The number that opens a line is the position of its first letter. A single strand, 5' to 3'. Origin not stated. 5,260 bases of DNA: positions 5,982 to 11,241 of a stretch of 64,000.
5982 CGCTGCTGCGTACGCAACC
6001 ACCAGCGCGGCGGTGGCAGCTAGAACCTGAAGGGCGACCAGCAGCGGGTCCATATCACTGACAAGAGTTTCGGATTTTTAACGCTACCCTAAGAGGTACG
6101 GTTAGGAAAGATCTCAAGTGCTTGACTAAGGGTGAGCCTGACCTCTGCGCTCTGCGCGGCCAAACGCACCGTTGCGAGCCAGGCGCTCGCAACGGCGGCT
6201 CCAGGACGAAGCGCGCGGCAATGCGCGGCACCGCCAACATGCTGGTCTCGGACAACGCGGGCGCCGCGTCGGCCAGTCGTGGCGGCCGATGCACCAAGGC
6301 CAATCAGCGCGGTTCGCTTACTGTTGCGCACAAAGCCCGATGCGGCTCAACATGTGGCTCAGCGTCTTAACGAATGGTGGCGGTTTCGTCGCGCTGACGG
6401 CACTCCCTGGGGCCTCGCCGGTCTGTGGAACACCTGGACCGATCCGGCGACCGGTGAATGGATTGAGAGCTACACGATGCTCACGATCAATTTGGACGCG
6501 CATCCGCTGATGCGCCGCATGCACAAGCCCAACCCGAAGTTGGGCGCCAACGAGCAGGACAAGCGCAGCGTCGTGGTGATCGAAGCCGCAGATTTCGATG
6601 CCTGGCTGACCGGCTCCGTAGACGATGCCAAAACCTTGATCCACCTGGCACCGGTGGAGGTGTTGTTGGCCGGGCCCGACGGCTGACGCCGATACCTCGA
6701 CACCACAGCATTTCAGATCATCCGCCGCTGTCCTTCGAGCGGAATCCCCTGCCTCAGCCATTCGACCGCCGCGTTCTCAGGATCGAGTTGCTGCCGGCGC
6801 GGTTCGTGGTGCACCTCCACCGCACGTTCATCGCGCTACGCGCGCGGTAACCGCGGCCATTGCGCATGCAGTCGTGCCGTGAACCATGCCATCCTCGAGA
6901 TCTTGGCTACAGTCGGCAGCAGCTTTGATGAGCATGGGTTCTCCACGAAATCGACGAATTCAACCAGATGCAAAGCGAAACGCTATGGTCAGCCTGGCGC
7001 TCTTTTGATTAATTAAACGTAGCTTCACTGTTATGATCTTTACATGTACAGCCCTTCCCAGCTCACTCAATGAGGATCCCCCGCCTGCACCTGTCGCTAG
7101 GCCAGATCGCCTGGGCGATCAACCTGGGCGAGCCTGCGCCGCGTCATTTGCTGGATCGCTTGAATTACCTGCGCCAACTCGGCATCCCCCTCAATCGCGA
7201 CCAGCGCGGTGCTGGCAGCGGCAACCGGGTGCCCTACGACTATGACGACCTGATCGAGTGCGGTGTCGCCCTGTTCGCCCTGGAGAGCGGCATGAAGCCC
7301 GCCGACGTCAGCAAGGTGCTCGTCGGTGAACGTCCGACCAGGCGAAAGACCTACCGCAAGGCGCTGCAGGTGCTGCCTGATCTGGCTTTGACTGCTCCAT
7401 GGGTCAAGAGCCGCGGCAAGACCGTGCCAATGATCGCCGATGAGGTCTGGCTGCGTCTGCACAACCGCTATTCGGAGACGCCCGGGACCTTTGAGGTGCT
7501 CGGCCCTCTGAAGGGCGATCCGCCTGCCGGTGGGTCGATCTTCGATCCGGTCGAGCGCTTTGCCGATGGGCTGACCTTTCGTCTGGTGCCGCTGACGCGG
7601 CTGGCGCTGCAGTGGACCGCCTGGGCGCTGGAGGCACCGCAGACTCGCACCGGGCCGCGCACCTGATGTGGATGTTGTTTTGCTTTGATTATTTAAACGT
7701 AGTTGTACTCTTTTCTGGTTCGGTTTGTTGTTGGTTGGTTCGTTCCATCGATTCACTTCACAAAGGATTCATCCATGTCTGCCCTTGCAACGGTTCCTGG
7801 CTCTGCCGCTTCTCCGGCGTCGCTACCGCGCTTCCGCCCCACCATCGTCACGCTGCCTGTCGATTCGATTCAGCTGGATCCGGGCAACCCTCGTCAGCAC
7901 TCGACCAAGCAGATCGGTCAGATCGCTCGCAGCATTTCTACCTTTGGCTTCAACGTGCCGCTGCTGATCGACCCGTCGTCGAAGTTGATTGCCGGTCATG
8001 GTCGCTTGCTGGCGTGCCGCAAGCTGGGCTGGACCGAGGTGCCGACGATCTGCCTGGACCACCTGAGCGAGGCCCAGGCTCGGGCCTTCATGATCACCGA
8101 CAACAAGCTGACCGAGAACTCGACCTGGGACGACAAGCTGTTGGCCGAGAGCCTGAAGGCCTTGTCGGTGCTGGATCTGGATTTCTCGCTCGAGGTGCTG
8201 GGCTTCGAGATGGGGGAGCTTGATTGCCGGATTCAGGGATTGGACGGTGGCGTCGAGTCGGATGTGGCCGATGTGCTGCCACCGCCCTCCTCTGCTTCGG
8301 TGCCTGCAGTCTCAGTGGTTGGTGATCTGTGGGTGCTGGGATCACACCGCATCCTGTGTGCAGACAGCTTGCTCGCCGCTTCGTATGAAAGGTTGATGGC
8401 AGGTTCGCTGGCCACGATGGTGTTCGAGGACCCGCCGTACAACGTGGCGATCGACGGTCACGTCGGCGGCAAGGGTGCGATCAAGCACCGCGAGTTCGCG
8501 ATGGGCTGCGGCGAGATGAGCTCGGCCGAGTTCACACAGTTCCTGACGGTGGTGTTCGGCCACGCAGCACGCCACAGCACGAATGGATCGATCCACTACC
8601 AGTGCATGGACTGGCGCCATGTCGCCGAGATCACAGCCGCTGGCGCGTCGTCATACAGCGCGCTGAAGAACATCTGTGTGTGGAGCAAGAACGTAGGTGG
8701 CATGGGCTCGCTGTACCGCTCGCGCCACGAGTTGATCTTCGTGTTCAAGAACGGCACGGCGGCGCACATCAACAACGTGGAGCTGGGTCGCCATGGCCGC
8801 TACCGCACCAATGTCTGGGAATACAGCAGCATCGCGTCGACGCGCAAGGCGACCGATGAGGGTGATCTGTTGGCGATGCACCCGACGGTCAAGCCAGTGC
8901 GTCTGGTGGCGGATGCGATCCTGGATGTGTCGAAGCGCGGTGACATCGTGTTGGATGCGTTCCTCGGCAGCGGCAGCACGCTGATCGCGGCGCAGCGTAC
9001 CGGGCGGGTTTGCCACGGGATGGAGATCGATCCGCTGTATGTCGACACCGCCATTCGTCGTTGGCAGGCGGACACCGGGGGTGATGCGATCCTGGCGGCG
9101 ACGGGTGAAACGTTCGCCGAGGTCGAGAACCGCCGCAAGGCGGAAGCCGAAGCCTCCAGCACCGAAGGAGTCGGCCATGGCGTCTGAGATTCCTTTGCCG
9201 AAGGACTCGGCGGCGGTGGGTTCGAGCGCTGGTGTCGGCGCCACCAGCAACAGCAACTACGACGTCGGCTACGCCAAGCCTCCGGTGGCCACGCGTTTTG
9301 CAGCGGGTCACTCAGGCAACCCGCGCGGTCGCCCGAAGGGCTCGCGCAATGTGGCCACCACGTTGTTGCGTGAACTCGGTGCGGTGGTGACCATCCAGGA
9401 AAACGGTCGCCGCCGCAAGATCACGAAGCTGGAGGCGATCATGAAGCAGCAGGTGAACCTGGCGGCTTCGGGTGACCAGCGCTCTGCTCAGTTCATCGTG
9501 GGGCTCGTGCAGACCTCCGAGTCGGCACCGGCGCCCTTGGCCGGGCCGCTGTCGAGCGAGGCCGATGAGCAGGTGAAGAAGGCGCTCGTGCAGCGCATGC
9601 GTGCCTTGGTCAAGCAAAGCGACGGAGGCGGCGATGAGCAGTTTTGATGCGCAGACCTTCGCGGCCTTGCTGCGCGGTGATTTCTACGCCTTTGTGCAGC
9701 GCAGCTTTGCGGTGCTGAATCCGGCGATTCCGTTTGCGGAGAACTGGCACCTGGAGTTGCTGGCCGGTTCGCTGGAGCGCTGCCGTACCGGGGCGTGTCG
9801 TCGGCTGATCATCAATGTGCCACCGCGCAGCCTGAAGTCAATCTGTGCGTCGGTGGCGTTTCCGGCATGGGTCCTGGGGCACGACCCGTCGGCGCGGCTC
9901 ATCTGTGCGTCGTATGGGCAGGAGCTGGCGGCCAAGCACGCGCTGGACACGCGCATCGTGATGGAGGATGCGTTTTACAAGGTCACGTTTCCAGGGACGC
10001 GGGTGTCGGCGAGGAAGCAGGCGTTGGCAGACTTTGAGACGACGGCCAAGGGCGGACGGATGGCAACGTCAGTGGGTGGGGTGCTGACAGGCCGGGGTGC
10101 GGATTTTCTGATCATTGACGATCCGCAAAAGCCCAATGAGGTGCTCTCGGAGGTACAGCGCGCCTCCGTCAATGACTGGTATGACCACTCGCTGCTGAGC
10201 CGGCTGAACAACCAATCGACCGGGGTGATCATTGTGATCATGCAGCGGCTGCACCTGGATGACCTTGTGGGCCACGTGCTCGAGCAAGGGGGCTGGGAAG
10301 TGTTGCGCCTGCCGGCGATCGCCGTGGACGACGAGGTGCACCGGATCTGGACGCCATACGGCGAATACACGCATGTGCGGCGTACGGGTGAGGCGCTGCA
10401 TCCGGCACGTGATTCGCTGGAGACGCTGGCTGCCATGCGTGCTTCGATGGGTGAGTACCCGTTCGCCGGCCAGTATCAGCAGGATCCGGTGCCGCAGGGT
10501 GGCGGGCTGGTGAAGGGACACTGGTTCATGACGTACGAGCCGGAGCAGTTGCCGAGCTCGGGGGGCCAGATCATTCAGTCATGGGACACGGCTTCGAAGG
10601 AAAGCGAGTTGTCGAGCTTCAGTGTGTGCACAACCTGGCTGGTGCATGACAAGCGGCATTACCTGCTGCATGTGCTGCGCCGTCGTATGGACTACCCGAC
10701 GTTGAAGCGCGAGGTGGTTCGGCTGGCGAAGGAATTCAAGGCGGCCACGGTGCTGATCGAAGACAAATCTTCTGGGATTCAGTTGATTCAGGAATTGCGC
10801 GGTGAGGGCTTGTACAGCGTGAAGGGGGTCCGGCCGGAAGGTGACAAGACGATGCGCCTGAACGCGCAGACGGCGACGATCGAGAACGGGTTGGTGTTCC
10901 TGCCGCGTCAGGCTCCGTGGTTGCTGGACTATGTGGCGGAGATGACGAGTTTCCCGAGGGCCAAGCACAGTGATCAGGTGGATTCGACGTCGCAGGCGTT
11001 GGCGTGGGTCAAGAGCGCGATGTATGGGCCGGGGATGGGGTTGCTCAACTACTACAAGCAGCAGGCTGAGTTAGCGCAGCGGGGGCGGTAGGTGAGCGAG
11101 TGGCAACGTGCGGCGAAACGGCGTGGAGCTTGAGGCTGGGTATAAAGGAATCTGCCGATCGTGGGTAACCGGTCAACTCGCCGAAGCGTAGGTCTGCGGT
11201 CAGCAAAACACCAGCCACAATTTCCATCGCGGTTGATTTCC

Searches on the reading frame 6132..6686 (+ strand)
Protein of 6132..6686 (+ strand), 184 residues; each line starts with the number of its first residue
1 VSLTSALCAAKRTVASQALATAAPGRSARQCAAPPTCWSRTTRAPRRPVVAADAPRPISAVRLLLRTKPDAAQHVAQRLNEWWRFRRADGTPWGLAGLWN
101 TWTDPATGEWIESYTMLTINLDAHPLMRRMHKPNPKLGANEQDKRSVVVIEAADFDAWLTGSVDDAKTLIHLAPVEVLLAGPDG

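Call 48: search_protein_families(library=pfam, proteins=[window:6132-6686:+], max_evalue=0.001)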
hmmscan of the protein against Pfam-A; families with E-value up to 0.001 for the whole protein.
window:6132-6686:+ (184 aa): 1 family
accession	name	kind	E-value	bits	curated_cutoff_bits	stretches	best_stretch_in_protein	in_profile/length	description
PF02586.19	SRAP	-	2.2e-09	37.6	27.1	1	83-172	119-193/214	SOS response associated peptidase (SRAP)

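Call 67: search_protein_families(library=padloc, proteins=[window:6132-6686:+], max_evalue=0.00001)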
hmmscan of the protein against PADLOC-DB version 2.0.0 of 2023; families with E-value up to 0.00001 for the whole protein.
window:6132-6686:+ (184 aa): 0 families

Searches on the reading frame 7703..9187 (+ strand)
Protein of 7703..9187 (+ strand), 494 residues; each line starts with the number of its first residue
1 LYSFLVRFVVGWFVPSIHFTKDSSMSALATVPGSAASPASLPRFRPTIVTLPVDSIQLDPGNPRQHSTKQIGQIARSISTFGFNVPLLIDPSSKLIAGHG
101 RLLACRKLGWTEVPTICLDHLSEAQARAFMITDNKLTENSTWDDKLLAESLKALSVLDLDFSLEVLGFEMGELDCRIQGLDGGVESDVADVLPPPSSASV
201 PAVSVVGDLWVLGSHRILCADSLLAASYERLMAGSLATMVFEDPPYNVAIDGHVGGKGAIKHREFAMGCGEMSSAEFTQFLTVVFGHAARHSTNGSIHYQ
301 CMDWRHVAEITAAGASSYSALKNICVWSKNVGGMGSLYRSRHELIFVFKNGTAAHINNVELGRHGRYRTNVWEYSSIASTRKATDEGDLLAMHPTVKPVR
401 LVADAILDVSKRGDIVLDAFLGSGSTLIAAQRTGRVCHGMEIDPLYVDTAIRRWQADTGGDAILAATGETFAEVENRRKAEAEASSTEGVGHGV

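Call 3: search_protein_families(library=pfam, proteins=[window:7703-9187:+])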
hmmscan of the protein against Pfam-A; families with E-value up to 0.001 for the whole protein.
window:7703-9187:+ (494 aa): 2 families
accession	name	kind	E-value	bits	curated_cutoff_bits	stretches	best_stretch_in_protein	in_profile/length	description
PF01555.25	N6_N4_Mtase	-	4.7e-26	92.5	26.7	1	239-451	3-220/221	DNA methylase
PF02195.25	ParB_N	-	4.5e-06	27.1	26.3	1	48-133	3-92/95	ParB N-terminal domain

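Call 66: search_protein_families(library=phrogs, proteins=[window:7703-9187:+], max_evalue=0.00001)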
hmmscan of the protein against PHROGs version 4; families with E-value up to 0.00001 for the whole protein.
window:7703-9187:+ (494 aa): 20 families
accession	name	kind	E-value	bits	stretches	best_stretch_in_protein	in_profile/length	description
phrog_498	-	other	1.3e-118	398.3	1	41-486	28-452/633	DNA methyltransferase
phrog_620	-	DNA, RNA and nucleotide metabolism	1.8e-43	150.1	1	46-183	7-141/217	ParB-like partition protein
phrog_15396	-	DNA, RNA and nucleotide metabolism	1.1e-36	127.9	1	51-181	7-135/258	ParB-like partition nuclease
phrog_67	-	other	2.9e-35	123.5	1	239-465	145-354/743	DNA methyltransferase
phrog_8071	-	DNA, RNA and nucleotide metabolism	1.5e-33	117.6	1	47-269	6-226/389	ParB-like partition protein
phrog_930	-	DNA, RNA and nucleotide metabolism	8.5e-24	85.6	1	61-187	20-142/223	ParB-like partition protein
phrog_23085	-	unknown function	1.4e-23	84.1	1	366-471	23-125/138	-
phrog_940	-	DNA, RNA and nucleotide metabolism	1.3e-21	78.3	1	51-165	9-119/388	nuclease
phrog_3008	-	other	2.1e-21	77.3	1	384-480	141-237/244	DNA methyltransferase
phrog_723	-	DNA, RNA and nucleotide metabolism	2e-17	64.7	1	43-175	8-139/223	ParB-like partition protein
phrog_9353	-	unknown function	1.8e-15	58.5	1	54-175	17-136/245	-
phrog_18056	-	DNA, RNA and nucleotide metabolism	2.7e-12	47.3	1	48-135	3-89/387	ParB-like partition nuclease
phrog_18293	-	other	4e-11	43.9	1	391-455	44-108/119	methyltransferase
phrog_4715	-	DNA, RNA and nucleotide metabolism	4.6e-11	42.8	1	51-146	150-249/630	ParB-like partition protein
phrog_3264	-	DNA, RNA and nucleotide metabolism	1.6e-10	42.2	1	48-135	49-139/337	ParB-like partition protein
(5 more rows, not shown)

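Call 67: search_protein_families(library=padloc, proteins=[window:7703-9187:+], max_evalue=0.00001)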
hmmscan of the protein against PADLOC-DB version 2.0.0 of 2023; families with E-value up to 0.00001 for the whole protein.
window:7703-9187:+ (494 aa): 32 families (the best 25 are shown)
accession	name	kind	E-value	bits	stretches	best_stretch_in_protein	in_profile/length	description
PDLC03229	MTase_II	-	2.4e-80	268.5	1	62-471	24-417/436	Type II methyltransferase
PDLC03371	MTase_II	-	2.2e-30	104.1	1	237-455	30-253/260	Type II methyltransferase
PDLC03299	MTase_II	-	7.1e-17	59.8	1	366-455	175-258/296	Type II methyltransferase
PDLC03353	MTase_II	-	2.1e-15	54.9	1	340-454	139-250/260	Type II methyltransferase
PDLC03216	MTase_II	-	1.5e-14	51.8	1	389-456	190-257/364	Type II methyltransferase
PDLC03738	oMTase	-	9.9e-14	48.8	1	383-456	196-267/376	orphan methyltransferase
PDLC03265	MTase_II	-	4.5e-13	47.3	1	369-455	252-329/333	Type II methyltransferase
PDLC03228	MTase_II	-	7.3e-13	46.9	1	392-471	143-222/227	Type II methyltransferase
PDLC03320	MTase_II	-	8.5e-12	42.8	1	391-455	211-275/289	Type II methyltransferase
PDLC03379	MTase_II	-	2.1e-11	42.2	1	317-439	122-226/267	Type II methyltransferase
PDLC03308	MTase_II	-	2.1e-11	41.5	1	392-446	332-387/419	Type II methyltransferase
PDLC03387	MTase_II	-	2.9e-11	41.1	1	389-456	210-277/289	Type II methyltransferase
PDLC03350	MTase_II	-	2.7e-10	38.2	1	326-453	168-294/312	Type II methyltransferase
PDLC03339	MTase_II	-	2e-09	34.7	1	393-477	210-294/399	Type II methyltransferase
PDLC03714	oMTase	-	2.9e-09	34.7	1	367-454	173-257/279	orphan methyltransferase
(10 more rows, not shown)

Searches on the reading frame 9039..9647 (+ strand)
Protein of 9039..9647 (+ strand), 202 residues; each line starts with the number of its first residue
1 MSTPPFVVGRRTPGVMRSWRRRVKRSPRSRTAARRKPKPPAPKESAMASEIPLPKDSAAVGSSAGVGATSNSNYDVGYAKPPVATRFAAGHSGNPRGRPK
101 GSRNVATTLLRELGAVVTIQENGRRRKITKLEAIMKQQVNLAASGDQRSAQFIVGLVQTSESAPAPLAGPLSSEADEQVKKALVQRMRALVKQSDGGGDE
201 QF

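Call 48: search_protein_families(library=pfam, proteins=[window:9039-9647:+], max_evalue=0.001)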
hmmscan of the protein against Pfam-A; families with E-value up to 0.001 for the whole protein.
window:9039-9647:+ (202 aa): 1 family
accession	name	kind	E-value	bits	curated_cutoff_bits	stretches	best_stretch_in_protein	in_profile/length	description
PF18932.5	DUF5681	-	1.1e-22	80.8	27.5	1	84-160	2-75/77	Family of unknown function (DUF5681)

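Call 66: search_protein_families(library=phrogs, proteins=[window:9039-9647:+], max_evalue=0.00001)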
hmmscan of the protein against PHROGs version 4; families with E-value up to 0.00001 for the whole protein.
window:9039-9647:+ (202 aa): 1 family
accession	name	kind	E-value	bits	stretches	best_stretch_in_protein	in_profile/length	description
phrog_26239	-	unknown function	3.2e-30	106.4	1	71-198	5-131/146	-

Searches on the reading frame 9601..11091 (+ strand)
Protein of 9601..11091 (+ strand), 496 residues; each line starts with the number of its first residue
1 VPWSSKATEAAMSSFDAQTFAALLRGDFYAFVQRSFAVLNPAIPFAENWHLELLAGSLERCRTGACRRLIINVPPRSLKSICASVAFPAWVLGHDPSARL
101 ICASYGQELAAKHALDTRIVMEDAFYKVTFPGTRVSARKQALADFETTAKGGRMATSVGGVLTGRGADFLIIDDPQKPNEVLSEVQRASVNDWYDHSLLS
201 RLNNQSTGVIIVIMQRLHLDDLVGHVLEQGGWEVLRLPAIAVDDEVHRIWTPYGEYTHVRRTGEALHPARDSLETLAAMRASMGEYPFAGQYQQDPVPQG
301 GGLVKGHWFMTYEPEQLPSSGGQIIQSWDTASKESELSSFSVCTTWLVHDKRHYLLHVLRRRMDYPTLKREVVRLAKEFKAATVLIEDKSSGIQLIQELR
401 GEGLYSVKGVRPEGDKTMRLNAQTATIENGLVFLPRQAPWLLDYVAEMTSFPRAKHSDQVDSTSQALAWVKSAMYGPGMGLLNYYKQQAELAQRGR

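Call 3: search_protein_families(library=pfam, proteins=[window:9601-11091:+])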
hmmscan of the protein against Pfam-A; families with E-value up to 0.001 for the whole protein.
window:9601-11091:+ (496 aa): 1 family
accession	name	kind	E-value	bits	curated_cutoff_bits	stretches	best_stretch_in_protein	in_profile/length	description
PF17289.8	Terminase_6C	-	5.2e-15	56.2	22.6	1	327-467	2-152/155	Terminase RNaseH-like domain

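Call 66: search_protein_families(library=phrogs, proteins=[window:9601-11091:+], max_evalue=0.00001)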
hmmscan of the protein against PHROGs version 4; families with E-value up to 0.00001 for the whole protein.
window:9601-11091:+ (496 aa): 6 families
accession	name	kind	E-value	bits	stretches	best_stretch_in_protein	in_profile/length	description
phrog_38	-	head and packaging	3.5e-107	360.9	1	9-474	256-707/760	terminase large subunit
phrog_5573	-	head and packaging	1.2e-52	179.8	1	228-473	8-237/250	terminase large subunit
phrog_4758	-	head and packaging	3.1e-50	171.8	1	23-246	15-242/243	terminase large subunit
phrog_30251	-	head and packaging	4.9e-17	62.4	1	69-405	58-388/799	terminase large subunit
phrog_979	-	head and packaging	9e-10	38.8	1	318-470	430-599/642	terminase large subunit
phrog_12171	-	head and packaging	1.2e-07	32.8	1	389-470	18-95/110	terminase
